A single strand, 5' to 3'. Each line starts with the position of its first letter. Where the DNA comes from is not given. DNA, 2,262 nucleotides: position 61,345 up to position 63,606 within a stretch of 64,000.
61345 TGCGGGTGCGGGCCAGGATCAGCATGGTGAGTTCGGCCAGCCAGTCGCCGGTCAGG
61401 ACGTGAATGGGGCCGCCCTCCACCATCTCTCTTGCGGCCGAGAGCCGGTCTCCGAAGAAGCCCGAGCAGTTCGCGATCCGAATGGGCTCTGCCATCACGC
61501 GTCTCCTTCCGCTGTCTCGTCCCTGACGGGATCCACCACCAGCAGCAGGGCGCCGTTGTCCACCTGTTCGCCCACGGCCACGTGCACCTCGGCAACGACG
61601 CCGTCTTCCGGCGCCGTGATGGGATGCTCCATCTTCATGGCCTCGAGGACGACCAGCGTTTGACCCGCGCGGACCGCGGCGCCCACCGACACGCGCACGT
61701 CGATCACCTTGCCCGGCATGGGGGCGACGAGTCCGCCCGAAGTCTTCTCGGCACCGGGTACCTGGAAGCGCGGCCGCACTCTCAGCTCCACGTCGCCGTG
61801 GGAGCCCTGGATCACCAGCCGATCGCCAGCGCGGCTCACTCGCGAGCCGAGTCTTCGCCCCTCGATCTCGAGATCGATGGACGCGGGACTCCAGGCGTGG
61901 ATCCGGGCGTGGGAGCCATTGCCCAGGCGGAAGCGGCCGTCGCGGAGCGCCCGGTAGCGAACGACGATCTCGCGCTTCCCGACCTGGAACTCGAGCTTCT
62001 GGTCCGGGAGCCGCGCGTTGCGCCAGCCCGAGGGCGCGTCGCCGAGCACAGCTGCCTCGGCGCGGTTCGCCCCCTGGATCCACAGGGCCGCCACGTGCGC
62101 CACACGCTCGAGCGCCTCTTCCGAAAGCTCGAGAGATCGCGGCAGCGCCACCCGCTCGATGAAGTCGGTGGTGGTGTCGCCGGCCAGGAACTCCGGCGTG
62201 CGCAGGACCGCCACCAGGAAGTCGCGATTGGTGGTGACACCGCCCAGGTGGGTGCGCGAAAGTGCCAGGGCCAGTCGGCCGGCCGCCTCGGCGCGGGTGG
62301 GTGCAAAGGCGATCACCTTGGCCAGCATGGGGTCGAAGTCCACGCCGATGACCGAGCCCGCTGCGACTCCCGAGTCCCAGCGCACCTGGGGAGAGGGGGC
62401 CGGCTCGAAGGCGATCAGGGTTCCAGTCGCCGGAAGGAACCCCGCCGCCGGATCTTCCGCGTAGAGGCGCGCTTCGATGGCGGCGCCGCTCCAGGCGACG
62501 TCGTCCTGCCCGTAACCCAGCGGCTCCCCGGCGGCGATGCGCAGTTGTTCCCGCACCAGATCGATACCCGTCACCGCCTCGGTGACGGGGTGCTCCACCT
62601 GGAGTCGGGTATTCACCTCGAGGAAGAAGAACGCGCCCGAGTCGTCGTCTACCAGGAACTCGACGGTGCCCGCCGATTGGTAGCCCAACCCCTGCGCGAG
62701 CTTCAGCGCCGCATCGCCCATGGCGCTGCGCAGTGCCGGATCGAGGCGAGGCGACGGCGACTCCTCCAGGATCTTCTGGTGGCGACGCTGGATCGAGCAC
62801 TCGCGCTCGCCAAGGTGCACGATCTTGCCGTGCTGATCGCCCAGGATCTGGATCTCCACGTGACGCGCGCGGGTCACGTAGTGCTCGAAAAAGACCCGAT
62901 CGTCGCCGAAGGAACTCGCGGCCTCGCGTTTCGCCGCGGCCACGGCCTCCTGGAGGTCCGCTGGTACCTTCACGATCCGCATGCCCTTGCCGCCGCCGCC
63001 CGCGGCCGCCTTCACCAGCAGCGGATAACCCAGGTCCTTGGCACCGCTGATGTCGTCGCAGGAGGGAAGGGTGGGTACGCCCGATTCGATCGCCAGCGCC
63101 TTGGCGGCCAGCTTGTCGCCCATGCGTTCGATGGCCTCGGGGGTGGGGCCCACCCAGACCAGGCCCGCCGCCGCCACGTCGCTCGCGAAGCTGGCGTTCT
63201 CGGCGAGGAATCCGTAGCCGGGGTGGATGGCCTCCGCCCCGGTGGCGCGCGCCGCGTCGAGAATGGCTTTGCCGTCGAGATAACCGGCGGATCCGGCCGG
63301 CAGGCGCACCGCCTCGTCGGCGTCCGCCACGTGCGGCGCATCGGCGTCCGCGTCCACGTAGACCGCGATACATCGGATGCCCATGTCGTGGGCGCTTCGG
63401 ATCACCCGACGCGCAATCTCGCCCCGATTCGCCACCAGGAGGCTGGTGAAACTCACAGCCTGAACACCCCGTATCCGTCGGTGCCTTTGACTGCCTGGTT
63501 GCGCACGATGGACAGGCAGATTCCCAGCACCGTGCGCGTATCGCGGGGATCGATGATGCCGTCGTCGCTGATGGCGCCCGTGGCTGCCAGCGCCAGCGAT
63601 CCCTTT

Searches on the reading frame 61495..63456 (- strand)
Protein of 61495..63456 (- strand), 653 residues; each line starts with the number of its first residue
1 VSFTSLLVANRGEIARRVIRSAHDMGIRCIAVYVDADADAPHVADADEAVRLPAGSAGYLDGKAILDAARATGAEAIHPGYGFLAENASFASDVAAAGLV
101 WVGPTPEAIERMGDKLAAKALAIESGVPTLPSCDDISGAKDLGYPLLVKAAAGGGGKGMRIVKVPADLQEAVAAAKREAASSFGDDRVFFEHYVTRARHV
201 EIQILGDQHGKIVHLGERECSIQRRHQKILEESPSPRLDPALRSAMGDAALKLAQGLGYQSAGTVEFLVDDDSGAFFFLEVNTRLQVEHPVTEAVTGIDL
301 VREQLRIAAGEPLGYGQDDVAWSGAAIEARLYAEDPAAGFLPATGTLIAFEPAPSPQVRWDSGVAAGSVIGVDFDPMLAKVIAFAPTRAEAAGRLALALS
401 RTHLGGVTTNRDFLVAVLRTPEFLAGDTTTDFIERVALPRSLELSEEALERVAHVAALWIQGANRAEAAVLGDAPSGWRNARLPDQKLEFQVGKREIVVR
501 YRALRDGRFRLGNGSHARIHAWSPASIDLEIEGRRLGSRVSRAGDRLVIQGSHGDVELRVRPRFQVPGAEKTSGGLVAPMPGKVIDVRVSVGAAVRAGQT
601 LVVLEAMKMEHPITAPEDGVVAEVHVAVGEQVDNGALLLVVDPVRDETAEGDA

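Call 59: search_protein_families(library=pfam, proteins=[window:61495-63456:-], max_evalue=0.001)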
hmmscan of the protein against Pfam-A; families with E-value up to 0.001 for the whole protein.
window:61495-63456:- (653 aa): 9 families
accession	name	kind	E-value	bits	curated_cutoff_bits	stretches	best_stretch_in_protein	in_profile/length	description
PF02786.22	CPSase_L_D2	-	1.1e-67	228.1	19.8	1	114-313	1-208/211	Carbamoyl-phosphate synthase L chain, ATP binding domain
PF00289.28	Biotin_carb_N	-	3.9e-39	134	25.5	1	3-109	2-110/110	Biotin carboxylase, N-terminal domain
PF02785.25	Biotin_carb_C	-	1.3e-31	109.3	32.4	1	328-435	1-108/108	Biotin carboxylase C-terminal domain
PF00364.28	Biotin_lipoyl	-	2.4e-18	66.2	22.1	1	577-640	4-72/73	Biotin-requiring enzyme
PF07478.18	Dala_Dala_lig_C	-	8e-11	42.3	24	1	140-283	33-174/204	D-ala D-ala ligase C-terminus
PF21139.3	BT_MCC_alpha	-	1.6e-10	41.8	31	1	452-562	4-117/118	Methylcrotonyl-CoA carboxylase, alpha-subunit, BT domain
PF02222.28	ATP-grasp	-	1.9e-06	28.1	27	1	139-273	26-153/179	ATP-grasp domain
PF13437.12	HlyD_3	-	1.1e-05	26.5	22.2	0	613-644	2-33/106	HlyD family secretion protein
PF13533.13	Biotin_lipoyl_2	-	0.00013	22.1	29.8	0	579-605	6-32/32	Biotin-lipoyl like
